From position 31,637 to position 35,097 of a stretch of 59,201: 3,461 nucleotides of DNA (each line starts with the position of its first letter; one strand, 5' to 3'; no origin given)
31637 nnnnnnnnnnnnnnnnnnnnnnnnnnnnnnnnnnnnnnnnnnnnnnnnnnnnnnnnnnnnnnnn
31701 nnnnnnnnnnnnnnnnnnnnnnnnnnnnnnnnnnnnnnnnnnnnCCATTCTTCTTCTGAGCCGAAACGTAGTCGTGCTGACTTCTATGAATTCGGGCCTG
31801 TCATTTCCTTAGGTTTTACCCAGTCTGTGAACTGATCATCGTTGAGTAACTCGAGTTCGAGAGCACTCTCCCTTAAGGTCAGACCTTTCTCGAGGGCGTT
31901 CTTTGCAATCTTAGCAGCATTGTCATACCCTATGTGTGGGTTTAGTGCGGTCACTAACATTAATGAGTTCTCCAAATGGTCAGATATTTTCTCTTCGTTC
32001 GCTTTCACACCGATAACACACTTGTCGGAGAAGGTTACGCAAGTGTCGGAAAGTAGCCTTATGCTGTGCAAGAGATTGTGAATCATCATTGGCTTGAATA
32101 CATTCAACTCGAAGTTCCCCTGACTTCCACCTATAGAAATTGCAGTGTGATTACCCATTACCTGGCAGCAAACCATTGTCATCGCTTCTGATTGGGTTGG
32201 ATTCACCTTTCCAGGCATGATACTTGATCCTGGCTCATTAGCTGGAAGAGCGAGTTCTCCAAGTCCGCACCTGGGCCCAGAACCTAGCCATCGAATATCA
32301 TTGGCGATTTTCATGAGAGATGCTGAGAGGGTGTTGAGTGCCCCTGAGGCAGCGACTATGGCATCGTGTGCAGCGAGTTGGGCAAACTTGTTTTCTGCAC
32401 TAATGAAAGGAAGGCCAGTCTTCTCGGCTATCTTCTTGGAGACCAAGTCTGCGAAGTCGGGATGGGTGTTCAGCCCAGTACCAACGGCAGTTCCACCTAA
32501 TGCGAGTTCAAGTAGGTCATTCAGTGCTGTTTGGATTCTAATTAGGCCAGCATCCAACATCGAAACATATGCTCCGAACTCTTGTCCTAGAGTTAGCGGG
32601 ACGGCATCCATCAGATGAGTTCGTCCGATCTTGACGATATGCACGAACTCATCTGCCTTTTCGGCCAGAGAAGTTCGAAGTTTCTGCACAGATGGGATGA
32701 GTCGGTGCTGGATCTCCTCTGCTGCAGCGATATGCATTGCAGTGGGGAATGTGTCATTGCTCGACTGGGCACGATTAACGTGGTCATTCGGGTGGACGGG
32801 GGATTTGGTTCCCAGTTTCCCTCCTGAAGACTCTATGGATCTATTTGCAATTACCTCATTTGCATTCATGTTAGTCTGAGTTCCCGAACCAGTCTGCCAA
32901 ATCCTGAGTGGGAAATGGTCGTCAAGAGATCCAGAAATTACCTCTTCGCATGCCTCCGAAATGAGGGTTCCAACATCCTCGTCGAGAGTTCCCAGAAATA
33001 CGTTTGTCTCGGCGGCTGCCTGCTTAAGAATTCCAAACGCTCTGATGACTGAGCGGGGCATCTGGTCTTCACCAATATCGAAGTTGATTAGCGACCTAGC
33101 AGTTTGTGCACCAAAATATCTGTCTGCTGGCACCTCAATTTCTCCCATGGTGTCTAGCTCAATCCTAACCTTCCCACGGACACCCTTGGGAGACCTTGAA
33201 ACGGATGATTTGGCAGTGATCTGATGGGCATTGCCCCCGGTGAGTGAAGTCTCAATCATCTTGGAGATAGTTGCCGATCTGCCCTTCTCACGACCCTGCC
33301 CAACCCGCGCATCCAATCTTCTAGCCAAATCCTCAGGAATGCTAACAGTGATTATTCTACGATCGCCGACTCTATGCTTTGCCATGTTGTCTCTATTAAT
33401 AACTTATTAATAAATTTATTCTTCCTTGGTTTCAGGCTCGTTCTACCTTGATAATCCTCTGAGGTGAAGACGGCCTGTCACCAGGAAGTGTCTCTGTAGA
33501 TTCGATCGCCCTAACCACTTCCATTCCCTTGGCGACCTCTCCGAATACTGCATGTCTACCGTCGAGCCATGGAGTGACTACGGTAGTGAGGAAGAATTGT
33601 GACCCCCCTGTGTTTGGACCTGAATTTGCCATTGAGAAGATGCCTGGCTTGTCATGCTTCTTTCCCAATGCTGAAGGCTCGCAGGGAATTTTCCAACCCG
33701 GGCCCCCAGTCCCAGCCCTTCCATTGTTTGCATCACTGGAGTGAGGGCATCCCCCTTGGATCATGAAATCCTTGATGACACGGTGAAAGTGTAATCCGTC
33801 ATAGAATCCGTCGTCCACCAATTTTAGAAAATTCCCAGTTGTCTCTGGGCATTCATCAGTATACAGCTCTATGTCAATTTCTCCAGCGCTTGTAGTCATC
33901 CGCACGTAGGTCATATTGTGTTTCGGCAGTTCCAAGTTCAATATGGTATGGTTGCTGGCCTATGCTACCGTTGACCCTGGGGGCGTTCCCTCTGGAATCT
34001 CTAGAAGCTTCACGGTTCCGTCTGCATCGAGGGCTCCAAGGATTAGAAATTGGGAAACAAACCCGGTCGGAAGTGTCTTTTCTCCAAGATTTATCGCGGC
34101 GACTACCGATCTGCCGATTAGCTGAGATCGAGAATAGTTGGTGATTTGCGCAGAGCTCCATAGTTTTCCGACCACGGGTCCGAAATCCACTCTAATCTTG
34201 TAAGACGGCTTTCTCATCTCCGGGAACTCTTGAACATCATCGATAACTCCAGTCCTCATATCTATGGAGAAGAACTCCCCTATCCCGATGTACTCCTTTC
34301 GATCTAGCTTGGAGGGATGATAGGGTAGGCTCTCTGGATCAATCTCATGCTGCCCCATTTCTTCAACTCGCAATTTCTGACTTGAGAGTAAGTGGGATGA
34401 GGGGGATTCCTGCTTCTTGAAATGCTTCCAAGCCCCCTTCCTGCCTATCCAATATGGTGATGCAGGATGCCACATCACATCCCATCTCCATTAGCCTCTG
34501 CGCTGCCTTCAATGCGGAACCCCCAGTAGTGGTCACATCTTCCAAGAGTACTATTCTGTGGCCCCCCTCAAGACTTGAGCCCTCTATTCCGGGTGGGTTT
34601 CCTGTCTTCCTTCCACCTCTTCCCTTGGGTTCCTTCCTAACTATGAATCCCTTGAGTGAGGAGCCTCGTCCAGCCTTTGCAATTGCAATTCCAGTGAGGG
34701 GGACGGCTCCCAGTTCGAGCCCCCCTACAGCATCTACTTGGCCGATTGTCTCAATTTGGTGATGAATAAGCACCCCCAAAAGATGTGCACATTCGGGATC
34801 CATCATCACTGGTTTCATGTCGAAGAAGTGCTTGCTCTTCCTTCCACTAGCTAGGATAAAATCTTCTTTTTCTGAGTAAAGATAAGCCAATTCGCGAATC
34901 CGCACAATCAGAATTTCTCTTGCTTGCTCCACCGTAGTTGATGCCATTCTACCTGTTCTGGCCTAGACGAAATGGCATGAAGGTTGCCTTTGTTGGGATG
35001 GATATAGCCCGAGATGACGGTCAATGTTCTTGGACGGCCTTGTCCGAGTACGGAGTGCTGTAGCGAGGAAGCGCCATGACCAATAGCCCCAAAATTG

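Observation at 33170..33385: Ribbon-helix-helix DNA-binding domain fused in frame to class II fumarase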

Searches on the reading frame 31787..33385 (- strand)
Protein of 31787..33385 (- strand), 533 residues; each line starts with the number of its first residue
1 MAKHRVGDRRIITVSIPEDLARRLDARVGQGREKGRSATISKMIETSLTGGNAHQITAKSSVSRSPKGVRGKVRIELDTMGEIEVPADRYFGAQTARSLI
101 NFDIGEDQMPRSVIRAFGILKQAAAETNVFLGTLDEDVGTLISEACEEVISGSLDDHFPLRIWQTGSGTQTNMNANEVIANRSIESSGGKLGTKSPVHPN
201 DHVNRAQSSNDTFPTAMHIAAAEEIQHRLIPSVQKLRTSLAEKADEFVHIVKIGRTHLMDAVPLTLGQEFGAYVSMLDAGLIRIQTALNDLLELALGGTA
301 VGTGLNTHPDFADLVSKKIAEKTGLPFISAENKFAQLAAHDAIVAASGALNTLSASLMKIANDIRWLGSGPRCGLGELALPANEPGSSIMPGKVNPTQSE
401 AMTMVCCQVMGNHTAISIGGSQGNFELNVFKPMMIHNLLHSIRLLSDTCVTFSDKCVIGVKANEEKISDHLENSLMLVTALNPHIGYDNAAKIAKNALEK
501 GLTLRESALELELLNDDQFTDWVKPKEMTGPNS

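Call 4: search_protein_families(library=pfam, proteins=[window:31787-33385:-], max_evalue=1)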
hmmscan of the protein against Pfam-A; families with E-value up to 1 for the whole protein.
window:31787-33385:- (533 aa): 3 families
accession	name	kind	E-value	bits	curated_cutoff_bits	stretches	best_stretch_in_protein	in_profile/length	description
PF00206.25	Lyase_1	-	6.1e-111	371.2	27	1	81-411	1-312/312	Lyase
PF10415.14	FumaraseC_C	-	4.5e-24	85.1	32.5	1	477-530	1-54/54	Fumarase C C-terminus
PF01402.27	RHH_1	-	0.025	14.9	20.5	1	12-40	2-29/39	Ribbon-helix-helix protein, copG family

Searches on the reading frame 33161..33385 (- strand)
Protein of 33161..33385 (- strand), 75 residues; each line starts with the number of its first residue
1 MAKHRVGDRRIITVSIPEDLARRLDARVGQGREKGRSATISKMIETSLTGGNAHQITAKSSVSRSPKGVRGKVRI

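Call 4: search_protein_families(library=pfam, proteins=[window:33161-33385:-], max_evalue=1)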
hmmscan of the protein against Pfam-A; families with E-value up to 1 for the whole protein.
window:33161-33385:- (75 aa): 3 families
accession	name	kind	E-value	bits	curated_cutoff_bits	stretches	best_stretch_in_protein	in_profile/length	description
PF01402.27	RHH_1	-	0.0033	17.8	20.5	1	12-40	2-29/39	Ribbon-helix-helix protein, copG family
PF15520.11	Ntox10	-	0.057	13.7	26.8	1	8-69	77-139/193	Novel toxin 10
PF15919.11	HicB_lk_antitox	-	0.13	12.8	27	1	12-43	92-122/123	HicB_like antitoxin of bacterial toxin-antitoxin system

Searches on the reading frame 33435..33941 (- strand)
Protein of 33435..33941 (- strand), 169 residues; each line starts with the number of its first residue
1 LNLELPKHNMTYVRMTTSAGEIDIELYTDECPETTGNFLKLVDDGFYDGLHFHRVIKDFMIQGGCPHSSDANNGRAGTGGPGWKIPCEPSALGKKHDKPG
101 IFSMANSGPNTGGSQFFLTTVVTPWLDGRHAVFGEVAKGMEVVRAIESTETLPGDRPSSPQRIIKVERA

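Call 4: search_protein_families(library=pfam, proteins=[window:33435-33941:-], max_evalue=1)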
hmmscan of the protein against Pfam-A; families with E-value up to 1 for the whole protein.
window:33435-33941:- (169 aa): 1 family
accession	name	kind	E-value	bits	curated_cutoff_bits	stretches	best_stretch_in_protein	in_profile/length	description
PF00160.26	Pro_isomerase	-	9.7e-51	172.6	21.7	1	12-167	1-158/159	Cyclophilin type peptidyl-prolyl cis-trans isomerase/CLD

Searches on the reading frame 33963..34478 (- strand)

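Call 4: search_protein_families(library=pfam, proteins=[window:33963-34478:-], max_evalue=1)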
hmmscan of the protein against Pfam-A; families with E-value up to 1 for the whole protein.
window:33963-34478:- (172 aa): 1 family
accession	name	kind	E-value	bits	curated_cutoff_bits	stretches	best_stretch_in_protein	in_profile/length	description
PF01588.26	tRNA_bind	-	2.9e-06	27.7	27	1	74-169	1-95/96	Putative tRNA binding domain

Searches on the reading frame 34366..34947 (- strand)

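Call 4: search_protein_families(library=pfam, proteins=[window:34366-34947:-], max_evalue=1)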
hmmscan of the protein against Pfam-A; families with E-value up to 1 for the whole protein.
window:34366-34947:- (194 aa): 2 families
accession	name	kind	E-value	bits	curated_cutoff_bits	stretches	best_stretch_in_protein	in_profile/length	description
PF00156.33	Pribosyltran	-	3.4e-07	30.2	26.3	1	68-173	27-131/158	Phosphoribosyl transferase domain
PF14681.12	UPRTase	-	0.019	14.9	27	1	130-170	121-163/206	Uracil phosphoribosyltransferase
